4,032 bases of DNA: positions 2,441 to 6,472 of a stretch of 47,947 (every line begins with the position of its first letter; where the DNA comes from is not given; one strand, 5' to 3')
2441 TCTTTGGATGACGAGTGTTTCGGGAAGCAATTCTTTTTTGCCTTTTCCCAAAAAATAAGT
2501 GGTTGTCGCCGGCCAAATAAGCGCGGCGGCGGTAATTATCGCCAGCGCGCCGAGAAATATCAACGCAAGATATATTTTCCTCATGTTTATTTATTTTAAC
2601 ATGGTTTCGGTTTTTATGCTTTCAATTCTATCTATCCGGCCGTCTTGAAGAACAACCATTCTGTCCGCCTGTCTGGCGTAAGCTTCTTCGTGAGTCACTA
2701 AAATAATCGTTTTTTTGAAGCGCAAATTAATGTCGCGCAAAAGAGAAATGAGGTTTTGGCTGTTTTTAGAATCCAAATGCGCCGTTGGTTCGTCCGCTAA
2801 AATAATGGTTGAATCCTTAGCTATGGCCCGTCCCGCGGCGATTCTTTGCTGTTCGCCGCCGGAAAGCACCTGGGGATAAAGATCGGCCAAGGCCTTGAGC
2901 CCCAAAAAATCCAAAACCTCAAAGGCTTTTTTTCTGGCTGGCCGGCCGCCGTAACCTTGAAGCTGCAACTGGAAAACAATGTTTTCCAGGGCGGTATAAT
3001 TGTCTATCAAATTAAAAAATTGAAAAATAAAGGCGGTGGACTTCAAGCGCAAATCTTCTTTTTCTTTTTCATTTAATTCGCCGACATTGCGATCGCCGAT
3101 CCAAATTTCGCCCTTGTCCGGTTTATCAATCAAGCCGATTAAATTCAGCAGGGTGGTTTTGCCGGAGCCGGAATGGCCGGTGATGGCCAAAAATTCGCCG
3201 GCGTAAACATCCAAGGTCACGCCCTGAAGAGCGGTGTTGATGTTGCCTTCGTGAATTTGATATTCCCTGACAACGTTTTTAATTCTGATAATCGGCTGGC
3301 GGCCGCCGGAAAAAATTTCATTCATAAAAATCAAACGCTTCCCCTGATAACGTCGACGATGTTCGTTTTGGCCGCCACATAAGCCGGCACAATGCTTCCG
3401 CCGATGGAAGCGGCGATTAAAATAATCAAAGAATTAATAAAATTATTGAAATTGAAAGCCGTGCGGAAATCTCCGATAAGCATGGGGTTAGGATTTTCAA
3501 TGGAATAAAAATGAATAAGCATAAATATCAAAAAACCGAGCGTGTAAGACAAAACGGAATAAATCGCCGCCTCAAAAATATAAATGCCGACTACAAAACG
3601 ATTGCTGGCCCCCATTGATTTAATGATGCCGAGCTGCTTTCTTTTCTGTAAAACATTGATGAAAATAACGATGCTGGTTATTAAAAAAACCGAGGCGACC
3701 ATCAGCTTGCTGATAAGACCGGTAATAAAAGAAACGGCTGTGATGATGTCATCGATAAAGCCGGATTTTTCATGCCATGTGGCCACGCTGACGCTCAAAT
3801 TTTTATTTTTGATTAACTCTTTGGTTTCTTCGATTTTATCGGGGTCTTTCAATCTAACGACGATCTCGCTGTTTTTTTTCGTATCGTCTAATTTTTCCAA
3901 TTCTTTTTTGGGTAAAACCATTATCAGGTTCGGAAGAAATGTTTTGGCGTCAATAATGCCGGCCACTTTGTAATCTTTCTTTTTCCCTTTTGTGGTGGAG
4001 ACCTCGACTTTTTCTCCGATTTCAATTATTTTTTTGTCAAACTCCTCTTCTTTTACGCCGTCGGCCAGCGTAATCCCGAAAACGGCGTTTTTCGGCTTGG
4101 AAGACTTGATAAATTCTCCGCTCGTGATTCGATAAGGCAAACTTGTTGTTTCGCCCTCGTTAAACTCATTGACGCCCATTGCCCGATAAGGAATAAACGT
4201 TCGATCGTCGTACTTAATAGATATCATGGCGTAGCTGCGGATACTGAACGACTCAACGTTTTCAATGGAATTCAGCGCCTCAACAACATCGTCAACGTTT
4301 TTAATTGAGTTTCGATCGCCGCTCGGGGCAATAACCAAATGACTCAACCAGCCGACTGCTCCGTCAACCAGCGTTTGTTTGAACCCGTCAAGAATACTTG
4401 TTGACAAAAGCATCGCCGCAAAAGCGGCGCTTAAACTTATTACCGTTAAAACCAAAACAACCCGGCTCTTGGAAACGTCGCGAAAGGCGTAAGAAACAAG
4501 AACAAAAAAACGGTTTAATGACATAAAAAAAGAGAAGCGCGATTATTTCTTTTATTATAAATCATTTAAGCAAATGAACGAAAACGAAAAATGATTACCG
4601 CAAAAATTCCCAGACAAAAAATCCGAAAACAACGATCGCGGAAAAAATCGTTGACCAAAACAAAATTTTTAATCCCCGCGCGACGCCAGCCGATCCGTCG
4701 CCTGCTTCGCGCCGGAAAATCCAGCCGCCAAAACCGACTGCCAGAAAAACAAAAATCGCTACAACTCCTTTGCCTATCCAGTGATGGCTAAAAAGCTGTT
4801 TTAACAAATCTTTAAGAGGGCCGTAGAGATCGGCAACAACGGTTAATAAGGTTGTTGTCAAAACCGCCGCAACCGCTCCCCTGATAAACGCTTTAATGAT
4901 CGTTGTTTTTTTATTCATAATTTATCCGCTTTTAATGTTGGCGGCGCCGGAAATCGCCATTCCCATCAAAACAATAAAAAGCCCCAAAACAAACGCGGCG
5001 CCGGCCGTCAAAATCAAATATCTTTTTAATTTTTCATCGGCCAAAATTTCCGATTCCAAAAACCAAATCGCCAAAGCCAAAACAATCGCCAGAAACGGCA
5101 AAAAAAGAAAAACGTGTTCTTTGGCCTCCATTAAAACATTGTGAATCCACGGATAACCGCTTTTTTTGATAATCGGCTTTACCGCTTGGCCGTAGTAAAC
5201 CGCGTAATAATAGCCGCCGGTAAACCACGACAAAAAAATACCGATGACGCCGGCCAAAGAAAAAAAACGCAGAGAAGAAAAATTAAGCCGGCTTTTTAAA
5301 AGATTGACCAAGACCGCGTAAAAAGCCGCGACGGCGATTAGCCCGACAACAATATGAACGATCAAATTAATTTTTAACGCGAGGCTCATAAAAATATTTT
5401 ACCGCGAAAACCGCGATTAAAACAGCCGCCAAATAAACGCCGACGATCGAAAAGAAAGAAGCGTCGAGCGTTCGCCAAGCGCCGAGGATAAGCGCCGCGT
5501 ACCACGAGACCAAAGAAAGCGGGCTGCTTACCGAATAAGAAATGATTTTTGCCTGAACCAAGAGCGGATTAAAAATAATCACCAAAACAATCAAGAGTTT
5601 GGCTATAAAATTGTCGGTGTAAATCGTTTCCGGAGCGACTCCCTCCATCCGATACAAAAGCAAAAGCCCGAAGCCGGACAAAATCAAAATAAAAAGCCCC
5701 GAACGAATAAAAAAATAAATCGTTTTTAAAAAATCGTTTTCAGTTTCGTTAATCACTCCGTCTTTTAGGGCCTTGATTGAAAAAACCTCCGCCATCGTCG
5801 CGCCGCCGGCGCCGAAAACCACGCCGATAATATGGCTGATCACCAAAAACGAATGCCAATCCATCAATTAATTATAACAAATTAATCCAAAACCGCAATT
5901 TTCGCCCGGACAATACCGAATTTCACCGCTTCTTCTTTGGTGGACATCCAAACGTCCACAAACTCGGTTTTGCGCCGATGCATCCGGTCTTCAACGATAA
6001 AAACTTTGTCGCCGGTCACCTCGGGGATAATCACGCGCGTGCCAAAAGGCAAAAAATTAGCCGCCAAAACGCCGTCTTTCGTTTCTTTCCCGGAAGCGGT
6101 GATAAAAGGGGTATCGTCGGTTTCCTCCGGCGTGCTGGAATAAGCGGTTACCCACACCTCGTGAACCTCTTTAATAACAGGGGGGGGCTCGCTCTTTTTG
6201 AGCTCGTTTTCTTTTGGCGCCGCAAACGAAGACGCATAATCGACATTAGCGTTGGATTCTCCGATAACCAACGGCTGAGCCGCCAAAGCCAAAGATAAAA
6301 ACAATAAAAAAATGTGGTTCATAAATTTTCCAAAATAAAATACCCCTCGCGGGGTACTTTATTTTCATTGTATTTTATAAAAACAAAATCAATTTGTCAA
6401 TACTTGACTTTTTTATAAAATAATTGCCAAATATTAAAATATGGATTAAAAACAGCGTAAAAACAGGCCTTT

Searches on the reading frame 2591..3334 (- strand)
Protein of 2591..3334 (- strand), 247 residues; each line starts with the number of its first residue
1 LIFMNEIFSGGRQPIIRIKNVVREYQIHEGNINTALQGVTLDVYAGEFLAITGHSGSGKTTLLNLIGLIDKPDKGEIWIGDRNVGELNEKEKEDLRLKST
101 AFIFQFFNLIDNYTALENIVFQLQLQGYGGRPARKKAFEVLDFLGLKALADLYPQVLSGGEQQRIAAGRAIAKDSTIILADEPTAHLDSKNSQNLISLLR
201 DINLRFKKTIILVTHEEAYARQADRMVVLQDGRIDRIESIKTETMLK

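Call 17: search_protein_families(library=pfam, proteins=[window:2591-3334:-])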
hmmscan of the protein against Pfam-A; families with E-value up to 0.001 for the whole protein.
window:2591-3334:- (247 aa): 4 families
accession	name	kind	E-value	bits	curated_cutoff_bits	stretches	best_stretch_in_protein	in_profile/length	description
PF00005.33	ABC_tran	-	3.2e-28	99.5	25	1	36-185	1-137/137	ABC transporter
PF02463.25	SMC_N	-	3.6e-07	30.3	40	1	150-229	130-211/220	RecF/RecN/SMC N terminal domain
PF13304.12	AAA_21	-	7.1e-05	23.4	27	0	49-70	2-26/304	AAA domain, putative AbiEii toxin, Type IV TA system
PF13401.12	AAA_22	-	0.00096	19.9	27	0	47-183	6-93/130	AAA domain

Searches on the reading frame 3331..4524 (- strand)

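Call 17: search_protein_families(library=pfam, proteins=[window:3331-4524:-])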
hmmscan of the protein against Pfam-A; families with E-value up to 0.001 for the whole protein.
window:3331-4524:- (397 aa): 2 families
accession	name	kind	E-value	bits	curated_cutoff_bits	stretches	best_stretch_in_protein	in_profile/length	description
PF12704.14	MacB_PCD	-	2.5e-13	51.2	27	1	25-240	2-206/207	MacB-like periplasmic core domain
PF02687.27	FtsX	-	3.5e-13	50.1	25.5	1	271-389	3-120/120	FtsX-like permease C-terminal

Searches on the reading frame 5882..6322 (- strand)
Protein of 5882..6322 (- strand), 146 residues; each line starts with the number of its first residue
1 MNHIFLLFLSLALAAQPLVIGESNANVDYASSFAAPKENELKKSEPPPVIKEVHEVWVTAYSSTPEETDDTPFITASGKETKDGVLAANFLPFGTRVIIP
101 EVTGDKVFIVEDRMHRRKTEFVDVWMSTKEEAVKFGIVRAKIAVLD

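Call 10: search_protein_families(library=pfam, proteins=[window:5882-6322:-])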
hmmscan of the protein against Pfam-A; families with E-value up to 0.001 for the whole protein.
window:5882-6322:- (146 aa): 0 families

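Call 25: find_encoding_contigs(protein=window:5882-6322:-, flank=3000, max_places=10)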
Protein window:5882-6322:- (146 aa): 22 contigs read that carry it; 7 places shown.
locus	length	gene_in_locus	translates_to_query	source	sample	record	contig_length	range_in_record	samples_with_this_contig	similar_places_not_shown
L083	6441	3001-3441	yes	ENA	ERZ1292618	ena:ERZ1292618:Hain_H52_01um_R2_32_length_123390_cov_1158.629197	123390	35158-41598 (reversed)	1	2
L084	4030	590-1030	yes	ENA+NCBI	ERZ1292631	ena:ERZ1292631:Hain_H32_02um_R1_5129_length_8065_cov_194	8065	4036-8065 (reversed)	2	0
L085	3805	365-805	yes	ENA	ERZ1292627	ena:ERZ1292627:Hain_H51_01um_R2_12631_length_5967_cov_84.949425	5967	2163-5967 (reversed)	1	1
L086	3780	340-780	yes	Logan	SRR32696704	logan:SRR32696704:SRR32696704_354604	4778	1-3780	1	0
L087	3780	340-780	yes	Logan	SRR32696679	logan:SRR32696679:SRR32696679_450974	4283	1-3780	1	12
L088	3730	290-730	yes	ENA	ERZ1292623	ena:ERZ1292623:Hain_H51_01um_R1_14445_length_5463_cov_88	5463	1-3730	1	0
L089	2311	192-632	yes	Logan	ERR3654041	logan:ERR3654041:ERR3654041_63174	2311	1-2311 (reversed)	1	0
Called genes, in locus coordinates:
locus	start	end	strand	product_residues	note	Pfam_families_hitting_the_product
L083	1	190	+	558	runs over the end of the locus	PF00437:T2SSE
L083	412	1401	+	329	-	PF06068:TIP49 (faint), PF05496:RuvB_N, PF00004:AAA, PF07728:AAA_5 (faint), PF17864:AAA_lid_4, PF05491:WHD_RuvB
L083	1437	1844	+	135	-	PF02367:TsaE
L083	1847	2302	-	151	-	PF08378:NERD (weak), PF02021:UPF0102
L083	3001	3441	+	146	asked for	-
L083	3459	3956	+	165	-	-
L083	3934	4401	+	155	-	-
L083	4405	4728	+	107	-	-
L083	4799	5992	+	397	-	PF12704:MacB_PCD, PF02687:FtsX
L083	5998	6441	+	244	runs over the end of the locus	PF00005:ABC_tran, PF02463:SMC_N (faint)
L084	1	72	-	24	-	?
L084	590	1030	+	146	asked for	-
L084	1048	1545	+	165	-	-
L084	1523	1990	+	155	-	-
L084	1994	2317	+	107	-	-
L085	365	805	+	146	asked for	-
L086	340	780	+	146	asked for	-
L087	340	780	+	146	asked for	-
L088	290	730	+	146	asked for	-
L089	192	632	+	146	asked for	-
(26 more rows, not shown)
